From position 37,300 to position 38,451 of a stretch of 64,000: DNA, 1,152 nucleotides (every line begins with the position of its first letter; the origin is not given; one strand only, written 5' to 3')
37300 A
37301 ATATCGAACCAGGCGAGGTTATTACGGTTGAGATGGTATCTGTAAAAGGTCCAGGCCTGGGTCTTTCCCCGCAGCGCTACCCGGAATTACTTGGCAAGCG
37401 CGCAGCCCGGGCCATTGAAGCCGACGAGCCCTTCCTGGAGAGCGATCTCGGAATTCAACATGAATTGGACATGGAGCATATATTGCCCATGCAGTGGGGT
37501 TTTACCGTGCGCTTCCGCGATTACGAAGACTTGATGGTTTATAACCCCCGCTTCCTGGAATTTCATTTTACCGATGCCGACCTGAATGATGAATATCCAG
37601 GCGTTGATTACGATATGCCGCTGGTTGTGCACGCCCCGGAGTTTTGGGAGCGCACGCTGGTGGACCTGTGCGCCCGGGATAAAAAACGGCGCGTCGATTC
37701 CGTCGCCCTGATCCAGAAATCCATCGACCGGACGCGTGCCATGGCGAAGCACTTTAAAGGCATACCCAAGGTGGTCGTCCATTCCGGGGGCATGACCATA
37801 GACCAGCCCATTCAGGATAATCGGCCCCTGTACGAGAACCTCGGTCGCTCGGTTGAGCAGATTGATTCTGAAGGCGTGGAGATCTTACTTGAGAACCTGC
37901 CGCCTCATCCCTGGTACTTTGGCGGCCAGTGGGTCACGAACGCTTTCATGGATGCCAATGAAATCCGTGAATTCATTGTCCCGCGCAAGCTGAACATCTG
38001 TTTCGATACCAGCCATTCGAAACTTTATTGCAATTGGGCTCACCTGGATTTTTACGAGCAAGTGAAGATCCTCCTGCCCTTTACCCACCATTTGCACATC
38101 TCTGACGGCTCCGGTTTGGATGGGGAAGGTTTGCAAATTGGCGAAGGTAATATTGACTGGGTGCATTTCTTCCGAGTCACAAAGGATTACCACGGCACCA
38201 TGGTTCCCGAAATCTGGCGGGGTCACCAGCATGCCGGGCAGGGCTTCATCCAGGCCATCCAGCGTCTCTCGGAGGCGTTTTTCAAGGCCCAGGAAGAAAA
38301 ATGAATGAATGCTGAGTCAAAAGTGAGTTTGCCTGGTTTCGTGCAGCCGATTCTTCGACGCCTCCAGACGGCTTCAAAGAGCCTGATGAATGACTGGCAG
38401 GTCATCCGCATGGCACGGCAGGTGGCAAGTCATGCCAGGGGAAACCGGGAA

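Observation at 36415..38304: NeuB-SAF-TIM-barrel three-domain fusion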

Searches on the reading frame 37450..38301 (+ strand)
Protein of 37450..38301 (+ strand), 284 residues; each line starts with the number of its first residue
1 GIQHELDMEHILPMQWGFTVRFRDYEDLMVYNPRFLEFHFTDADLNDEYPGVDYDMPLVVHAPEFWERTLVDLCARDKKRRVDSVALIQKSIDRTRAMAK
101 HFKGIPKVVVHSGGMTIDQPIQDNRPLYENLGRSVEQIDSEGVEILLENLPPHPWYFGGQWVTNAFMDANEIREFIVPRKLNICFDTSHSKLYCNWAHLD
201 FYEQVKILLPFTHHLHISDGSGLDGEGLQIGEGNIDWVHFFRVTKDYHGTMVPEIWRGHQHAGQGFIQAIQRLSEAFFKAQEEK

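Call 20: find_related_loci(query=window:37450-38301:+, collection=genome_contigs, flank=10000)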
Query window:37450-38301:+ (284 aa) in genome_contigs; peptide patterns used: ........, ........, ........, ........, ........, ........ (x = any residue, [..] = any of these).
277 stretches matched a pattern; 267 encode a relative of the query (tblastn E <= 1e-3); the best 80 are kept; 80 distinct loci.
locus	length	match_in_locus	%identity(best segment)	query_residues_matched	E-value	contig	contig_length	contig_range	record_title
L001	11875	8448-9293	89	1-282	2e-178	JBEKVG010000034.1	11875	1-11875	MAG: Anaerolineales bacterium isolate SPRUCE 59 SPRUCE_59_34, whole genome shotgun sequence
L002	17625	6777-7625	86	1-283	3e-176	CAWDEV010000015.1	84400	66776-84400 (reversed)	MAG: uncultured Chloroflexia bacterium isolate MFD05942.bin.1.268 genome assembly, contig: contig_88364, whole genome sh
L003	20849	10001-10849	86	1-283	2e-176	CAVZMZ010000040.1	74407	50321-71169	MAG: uncultured Chloroflexia bacterium isolate MFD01872.bin.3.161 genome assembly, contig: contig_84950, whole genome sh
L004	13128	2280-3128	86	1-283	2e-176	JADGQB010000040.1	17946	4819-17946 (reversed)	MAG: Anaerolineales bacterium isolate Chersky.20_11 contig-100_223, whole genome shotgun sequence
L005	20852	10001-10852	84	1-284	6e-175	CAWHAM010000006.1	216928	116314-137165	MAG: uncultured Chloroflexia bacterium isolate MFD04408.bin.1.215 genome assembly, contig: contig_33559, whole genome sh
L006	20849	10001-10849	85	1-283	1e-174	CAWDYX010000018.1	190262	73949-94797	MAG: uncultured Chloroflexia bacterium isolate MFD04408.bin.1.46 genome assembly, contig: contig_42039, whole genome sho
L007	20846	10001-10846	86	1-282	6e-174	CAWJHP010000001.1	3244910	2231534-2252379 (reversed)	MAG: uncultured Chloroflexia bacterium isolate MFD03726.bin.1.113 genome assembly, contig: contig_18815, whole genome sh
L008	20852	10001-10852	85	1-284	5e-174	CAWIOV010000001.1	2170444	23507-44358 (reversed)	MAG: uncultured Chloroflexia bacterium isolate MFD01689.bin.1.12 genome assembly, contig: contig_11975, whole genome sho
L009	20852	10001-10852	83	1-284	6e-171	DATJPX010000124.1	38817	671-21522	MAG TPA_asm: Anaerolineales bacterium isolate SMAG_U14924 k141_4465613, whole genome shotgun sequence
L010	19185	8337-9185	83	1-283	6e-169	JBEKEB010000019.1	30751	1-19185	MAG: Anaerolineales bacterium isolate SPRUCE 197 SPRUCE_197_19, whole genome shotgun sequence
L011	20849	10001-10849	82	1-283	3e-166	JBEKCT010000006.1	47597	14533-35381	MAG: Anaerolineales bacterium isolate SPRUCE 166 SPRUCE_166_6, whole genome shotgun sequence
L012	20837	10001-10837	81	5-283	1e-163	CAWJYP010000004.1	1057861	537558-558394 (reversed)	MAG: uncultured Chloroflexia bacterium isolate MFD03899.bin.2.199 genome assembly, contig: contig_9462, whole genome sho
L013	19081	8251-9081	80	6-282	4e-163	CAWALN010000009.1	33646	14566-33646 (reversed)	MAG: uncultured Chloroflexia bacterium isolate MFD01872.bin.2.65 genome assembly, contig: contig_149770, whole genome sh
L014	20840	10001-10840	79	5-284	6e-162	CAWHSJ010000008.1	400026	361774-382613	MAG: uncultured Chloroflexia bacterium isolate MFD05942.bin.1.295 genome assembly, contig: contig_15613, whole genome sh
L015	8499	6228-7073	78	1-282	2e-161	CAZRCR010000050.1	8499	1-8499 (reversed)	MAG TPA_asm: uncultured Anaerolinea sp. isolate binchicken_co20_368 genome assembly, contig: NODE_14941_length_8499_cov_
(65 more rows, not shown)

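Call 39: search_solved_structures(query=A2, max_evalue=1, show_alignments=5)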
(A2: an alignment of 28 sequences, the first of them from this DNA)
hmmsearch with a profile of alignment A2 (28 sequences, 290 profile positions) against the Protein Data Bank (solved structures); distinct sequences matched with E-value up to 1: 15.
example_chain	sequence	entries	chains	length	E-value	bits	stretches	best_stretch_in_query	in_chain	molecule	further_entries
3wqo_A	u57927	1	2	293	7.4e-14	54.8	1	42-258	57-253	Uncharacterized protein MJ1311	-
5zhz_A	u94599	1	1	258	6e-07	32.2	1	69-266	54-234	Probable endonuclease 4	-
8edd_A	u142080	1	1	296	8.6e-06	28.4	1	44-264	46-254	Probable endonuclease 4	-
8axy_A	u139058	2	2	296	8.7e-06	28.4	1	44-264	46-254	Probable endonuclease 4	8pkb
1xp3_A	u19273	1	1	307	1.1e-05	28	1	60-266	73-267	endonuclease IV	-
3lmz_A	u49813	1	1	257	0.0044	19.5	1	190-260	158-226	Putative sugar isomerase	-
3aal_A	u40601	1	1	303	0.0097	18.4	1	60-264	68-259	Probable endonuclease 4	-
6wn6_A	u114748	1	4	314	0.034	16.6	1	194-265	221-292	3-keto-D-glucoside 4-epimerase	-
3cqh_A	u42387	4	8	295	0.065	15.6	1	223-268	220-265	L-ribulose-5-phosphate 3-epimerase ulaE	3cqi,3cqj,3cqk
2x7v_A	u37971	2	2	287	0.39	13.1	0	69-108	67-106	PROBABLE ENDONUCLEASE 4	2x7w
3mb2_A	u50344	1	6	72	0.4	13.1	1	130-175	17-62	4-oxalocrotonate tautomerase family enzyme - alpha subunit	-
4hno_A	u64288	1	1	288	0.4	13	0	69-108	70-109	Probable endonuclease 4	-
2ou4_A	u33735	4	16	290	0.49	12.7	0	194-265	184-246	D-tagatose 3-epimerase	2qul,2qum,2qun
4xsl_A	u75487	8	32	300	0.54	12.6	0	194-265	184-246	D-tagatose 3-epimerase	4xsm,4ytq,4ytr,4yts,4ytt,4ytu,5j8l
6xyw_Bn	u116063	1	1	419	0.55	12.6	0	81-134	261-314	At1g15810/F7H2_23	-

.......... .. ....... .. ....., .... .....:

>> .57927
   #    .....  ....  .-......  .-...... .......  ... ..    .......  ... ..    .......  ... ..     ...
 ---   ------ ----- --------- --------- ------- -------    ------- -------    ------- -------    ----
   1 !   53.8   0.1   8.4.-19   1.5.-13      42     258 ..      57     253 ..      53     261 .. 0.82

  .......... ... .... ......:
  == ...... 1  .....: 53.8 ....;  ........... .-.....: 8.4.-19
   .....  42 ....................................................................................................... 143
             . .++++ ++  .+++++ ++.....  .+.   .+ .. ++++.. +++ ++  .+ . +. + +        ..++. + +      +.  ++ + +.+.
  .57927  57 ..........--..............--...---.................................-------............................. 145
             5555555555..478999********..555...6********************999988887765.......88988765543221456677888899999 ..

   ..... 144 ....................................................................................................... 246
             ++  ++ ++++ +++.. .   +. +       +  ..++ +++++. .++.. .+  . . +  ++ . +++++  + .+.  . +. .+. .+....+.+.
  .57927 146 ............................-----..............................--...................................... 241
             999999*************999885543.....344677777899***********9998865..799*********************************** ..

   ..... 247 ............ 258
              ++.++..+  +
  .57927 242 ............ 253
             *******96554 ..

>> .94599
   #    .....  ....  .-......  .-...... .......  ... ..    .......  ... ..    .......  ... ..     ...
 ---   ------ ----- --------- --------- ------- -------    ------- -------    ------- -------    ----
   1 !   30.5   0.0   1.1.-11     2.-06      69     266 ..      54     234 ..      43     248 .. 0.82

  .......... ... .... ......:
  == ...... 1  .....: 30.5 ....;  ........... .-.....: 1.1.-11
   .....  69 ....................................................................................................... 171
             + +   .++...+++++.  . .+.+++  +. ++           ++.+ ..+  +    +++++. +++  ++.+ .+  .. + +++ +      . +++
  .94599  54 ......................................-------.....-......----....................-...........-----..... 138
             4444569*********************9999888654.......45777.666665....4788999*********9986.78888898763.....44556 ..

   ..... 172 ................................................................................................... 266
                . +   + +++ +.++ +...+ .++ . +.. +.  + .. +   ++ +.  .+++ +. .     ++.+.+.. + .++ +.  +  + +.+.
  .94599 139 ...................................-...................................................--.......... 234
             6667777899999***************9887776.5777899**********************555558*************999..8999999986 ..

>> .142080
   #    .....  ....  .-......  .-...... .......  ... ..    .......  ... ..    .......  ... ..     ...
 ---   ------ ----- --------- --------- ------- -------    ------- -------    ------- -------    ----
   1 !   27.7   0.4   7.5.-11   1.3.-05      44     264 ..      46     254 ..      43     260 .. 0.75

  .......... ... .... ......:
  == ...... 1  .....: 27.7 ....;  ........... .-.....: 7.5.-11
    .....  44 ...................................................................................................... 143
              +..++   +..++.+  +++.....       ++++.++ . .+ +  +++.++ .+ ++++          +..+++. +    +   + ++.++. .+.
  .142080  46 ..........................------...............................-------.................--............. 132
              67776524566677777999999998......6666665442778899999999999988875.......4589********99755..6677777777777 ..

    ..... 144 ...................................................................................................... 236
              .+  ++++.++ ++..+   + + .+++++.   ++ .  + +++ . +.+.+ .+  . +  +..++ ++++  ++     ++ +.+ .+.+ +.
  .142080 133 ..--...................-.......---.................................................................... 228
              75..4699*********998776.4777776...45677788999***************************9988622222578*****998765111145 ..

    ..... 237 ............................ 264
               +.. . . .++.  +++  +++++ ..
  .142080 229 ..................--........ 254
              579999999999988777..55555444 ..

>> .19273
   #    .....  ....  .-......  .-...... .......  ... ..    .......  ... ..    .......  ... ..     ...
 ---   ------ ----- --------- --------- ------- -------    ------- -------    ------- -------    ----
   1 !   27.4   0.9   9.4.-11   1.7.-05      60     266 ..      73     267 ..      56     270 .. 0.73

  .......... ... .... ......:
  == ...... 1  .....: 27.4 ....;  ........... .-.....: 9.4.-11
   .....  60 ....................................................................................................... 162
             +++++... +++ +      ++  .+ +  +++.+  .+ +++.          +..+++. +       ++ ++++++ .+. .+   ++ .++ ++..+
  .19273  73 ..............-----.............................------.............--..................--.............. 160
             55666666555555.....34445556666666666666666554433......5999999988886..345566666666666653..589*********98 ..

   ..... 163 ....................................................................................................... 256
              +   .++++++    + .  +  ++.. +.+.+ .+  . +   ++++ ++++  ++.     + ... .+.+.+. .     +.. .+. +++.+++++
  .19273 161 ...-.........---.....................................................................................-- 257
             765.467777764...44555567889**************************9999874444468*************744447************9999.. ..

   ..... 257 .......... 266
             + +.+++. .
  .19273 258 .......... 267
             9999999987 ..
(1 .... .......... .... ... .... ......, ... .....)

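Call 40: search_protein_families(library=pfam, alignment_id=A2, max_evalue=0.01)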
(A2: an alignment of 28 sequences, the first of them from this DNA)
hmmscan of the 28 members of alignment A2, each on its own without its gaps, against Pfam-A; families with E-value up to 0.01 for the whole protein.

A. member 1, seq(284 aa): 1 family
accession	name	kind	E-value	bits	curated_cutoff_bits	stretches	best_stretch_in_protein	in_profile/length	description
PF01261.30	AP_endonuc_2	-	2.2e-26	93.5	31.1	1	53-274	39-247/249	Xylose isomerase-like TIM barrel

B. families by the number of members that match (of 28 scanned): 1 family
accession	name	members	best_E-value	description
PF01261.30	AP_endonuc_2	28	2.2e-26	Xylose isomerase-like TIM barrel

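Call 45: search_protein_families(library=ncbifam, alignment_id=A2, max_evalue=0.01)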
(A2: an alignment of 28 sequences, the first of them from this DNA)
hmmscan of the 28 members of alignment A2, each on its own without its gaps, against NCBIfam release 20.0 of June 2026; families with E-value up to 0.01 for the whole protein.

A. member 1, seq(284 aa): 2 families
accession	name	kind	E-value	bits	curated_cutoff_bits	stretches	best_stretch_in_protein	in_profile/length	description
NF007360.0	PRK09856.1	equivalog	1.3e-06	28.2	305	1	53-246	58-237/276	fructoselysine 3-epimerase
NF002196.0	PRK01060.1-1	equivalog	0.0009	18.6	333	1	57-190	65-183/297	deoxyribonuclease IV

B. families by the number of members that match (of 28 scanned): 11 families
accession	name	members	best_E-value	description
NF009688.0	PRK13209.1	6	0.0002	L-ribulose-5-phosphate 3-epimerase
NF007360.0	PRK09856.1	5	1.3e-06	fructoselysine 3-epimerase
NF002196.0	PRK01060.1-1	4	9.3e-08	deoxyribonuclease IV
NF009689.0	PRK13210.1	4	0.0016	L-ribulose-5-phosphate 3-epimerase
TIGR00587.1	nfo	2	8.6e-08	deoxyribonuclease IV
NF041277.1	coba_remo_CbiR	2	0.00011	cobamide remodeling phosphodiesterase CbiR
TIGR00542.1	hxl6Piso_put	2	0.0012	L-ribulose-5-phosphate 3-epimerase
NF002198.0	PRK01060.1-3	2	0.0038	deoxyribonuclease IV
NF002197.0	PRK01060.1-2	1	2e-05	deoxyribonuclease IV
NF002399.0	PRK01433.1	1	0.0047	Fe-S protein assembly chaperone HscA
TIGR03234.1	OH-pyruv-isom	1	0.008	hydroxypyruvate isomerase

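Call 54: predict_structure(alignment_id=A2)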
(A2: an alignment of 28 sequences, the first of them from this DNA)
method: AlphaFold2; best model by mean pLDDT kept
length: 284 residues; sequences in the alignment: 28
mean_pLDDT: 94.1   pTM: 0.93
mean pLDDT of the five models: 94.1, 93.9, 93.3, 92.7, 92.5
residues with pLDDT >= 90: 245; 70-90: 31; 50-70: 5; < 50: 3
segments of 3 or more residues with pLDDT < 50: 1-3
pLDDT, mean of each block of 10 residues (from residue 1): 59 91 91 95 90 93 91 97 97 97 98 94 96 98 98 93 97 98 99 98 98 98 96 98 97 92 92 96 83
secondary structure, 60 per line:
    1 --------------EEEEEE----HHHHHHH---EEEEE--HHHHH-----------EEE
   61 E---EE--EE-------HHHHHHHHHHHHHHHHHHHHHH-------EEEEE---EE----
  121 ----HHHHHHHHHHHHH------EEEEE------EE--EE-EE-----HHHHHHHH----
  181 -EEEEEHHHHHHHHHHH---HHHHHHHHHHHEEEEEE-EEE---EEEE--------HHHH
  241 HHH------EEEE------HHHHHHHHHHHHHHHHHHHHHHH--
elements in order: E15-20 H25-31 E35-39 H42-46 E58-61 H78-99 E107-111 H125-137 E144-148 H169-176 E182-186 H187-197 H201-211 E212-217 E219-221 E225-228 H237-243 E250-253 H260-282

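Call 58: fold_search(model_id=the predicted structure, library=pdb)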
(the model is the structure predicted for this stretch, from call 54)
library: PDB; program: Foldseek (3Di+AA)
matches with E <= 10: 1386; with E <= 0.001: 176
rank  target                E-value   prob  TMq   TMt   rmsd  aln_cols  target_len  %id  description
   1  3wqo_B                1.0e-11  1.00  0.67  0.71   4.9       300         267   21  Crystal structure of D-tagatose 3-epimerase-like protein (released 2014-07-09)
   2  5zhz                  7.0e-11  1.00  0.66  0.74   4.3       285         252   17  Crystal structure of the apurinic/apyrimidinic endonuclease IV from Mycobacterium tuberculosis (released 2018-04-04)
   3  4hno                  3.6e-10  1.00  0.64  0.64   5.1       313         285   16  High resolution crystal structure of DNA Apurinic/apyrimidinic (AP) endonuclease IV Nfo from Thermatoga maritima (released 2013-01-23)
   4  8xix                  7.6e-10  1.00  0.60  0.60   6.5       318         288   14  KeDt3e within Co (released 2024-12-25)
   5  8xiv                  1.2e-09  1.00  0.61  0.60   6.3       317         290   14  Production of D-psicose (released 2024-12-25)
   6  10nh_A                2.7e-09  1.00  0.65  0.59   5.0       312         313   13  Crystal Structure of Apurinic endonuclease (APN1) from Babesia bovis (released 2026-02-11)
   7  10nh_F                3.7e-09  1.00  0.61  0.56   5.8       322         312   14  Crystal Structure of Apurinic endonuclease (APN1) from Babesia bovis (released 2026-02-11)
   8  4pfh_A                1.2e-08  1.00  0.59  0.57   6.1       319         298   15  Crystal structure of engineered D-tagatose 3-epimerase PcDTE-IDF8 (released 2014-10-22)
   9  3cqj_B                2.3e-08  1.00  0.70  0.72   3.8       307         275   13  Crystal Structure of L-xylulose-5-phosphate 3-epimerase UlaE (form B) complex with Zn2+ (released 2008-11-25)
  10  4pfh_B                2.5e-08  1.00  0.58  0.56   6.0       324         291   14  Crystal structure of engineered D-tagatose 3-epimerase PcDTE-IDF8 (released 2014-10-22)
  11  8z1i_B                3.1e-08  1.00  0.64  0.67   4.2       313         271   14  Crystal structure of the isomerase Art22 with ethylene glycol (released 2025-04-16)
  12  8yeb_A                3.1e-08  1.00  0.59  0.58   6.5       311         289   13  Crystal structure of L-ribulose 3-epimerase from Arthrobacter globiformis M30 (released 2025-02-12)
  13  3aam                  4.0e-08  1.00  0.58  0.61   5.7       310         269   16  Crystal structure of endonuclease IV from Thermus thermophilus HB8 (released 2010-12-01)
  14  3cqi_B                4.3e-08  1.00  0.68  0.70   3.9       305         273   13  Crystal Structure of L-xylulose-5-phosphate 3-epimerase UlaE (form B) complex with sulfate (released 2008-11-25)
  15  8axy                  5.1e-08  1.00  0.59  0.57   7.8       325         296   16  Staphylococcus aureus endonuclease IV orthorhombic crystal form (released 2023-09-13)
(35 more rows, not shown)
